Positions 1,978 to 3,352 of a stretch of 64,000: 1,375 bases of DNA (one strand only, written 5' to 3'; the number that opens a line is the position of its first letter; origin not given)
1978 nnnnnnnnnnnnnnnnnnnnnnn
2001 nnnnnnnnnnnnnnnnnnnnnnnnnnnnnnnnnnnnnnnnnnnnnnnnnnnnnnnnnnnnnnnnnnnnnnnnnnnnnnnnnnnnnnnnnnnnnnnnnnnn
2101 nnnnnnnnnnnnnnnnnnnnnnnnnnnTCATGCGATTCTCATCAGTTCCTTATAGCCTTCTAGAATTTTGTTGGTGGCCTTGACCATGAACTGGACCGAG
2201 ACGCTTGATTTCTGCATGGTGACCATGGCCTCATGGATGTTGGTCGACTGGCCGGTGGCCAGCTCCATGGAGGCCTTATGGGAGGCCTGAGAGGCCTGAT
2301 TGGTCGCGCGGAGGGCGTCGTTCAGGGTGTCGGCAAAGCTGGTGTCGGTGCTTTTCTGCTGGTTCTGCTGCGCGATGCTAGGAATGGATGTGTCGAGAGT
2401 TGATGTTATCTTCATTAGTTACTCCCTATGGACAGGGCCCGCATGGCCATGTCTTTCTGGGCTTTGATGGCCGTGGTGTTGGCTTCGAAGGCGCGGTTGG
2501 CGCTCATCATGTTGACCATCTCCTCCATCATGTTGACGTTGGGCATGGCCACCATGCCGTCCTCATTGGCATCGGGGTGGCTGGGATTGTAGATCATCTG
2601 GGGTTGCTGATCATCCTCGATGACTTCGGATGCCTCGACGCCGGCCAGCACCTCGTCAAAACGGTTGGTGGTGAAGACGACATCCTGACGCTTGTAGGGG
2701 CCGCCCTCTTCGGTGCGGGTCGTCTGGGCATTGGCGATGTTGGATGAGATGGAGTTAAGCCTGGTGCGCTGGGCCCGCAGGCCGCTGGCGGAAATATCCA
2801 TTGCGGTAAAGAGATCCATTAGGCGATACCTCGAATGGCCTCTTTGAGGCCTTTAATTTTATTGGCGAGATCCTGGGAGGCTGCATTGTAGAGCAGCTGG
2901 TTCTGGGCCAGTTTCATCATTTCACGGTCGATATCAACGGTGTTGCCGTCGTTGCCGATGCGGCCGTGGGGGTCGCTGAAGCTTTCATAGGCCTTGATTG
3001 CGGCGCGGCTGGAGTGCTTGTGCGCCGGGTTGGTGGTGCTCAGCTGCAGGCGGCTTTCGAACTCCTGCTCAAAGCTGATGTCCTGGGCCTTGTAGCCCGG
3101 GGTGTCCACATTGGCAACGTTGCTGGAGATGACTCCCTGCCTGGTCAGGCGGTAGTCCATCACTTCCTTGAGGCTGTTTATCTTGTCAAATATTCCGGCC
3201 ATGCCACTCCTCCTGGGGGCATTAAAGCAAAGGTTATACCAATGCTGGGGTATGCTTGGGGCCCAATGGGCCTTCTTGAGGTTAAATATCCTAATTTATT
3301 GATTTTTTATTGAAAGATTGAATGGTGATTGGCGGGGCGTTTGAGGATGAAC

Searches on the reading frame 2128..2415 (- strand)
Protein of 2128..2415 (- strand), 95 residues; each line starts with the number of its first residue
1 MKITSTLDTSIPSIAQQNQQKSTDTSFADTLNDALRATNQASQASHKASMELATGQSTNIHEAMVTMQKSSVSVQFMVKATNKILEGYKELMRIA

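Call 23: search_protein_families(library=pfam, proteins=[window:2128-2415:-], max_evalue=0.001)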
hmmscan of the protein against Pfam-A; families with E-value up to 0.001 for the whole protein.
window:2128-2415:- (95 aa): 1 family
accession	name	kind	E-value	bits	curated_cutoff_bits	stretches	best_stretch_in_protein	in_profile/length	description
PF02049.23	FliE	-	5.5e-22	78.2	22.4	1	15-94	8-87/89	Flagellar hook-basal body complex protein FliE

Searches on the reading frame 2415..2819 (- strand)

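Call 23: search_protein_families(library=pfam, proteins=[window:2415-2819:-], max_evalue=0.001)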
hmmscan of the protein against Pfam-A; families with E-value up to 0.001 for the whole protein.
window:2415-2819:- (134 aa): 2 families
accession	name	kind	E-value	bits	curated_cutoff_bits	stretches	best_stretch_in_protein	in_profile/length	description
PF06429.18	Flg_bbr_C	-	1.6e-14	53.5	23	1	87-130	2-45/46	Flagellar basal body rod FlgEFG protein C-terminal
PF00460.25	Flg_bb_rod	-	1.4e-06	28.6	20.7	1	7-34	1-28/31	Flagella basal body rod protein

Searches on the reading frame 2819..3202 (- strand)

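Call 23: search_protein_families(library=pfam, proteins=[window:2819-3202:-], max_evalue=0.001)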
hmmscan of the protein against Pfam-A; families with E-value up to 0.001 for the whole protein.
window:2819-3202:- (127 aa): 1 family
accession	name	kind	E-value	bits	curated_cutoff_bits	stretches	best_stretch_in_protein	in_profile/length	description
PF00460.25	Flg_bb_rod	-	1.5e-07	31.7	20.7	1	20-38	13-31/31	Flagella basal body rod protein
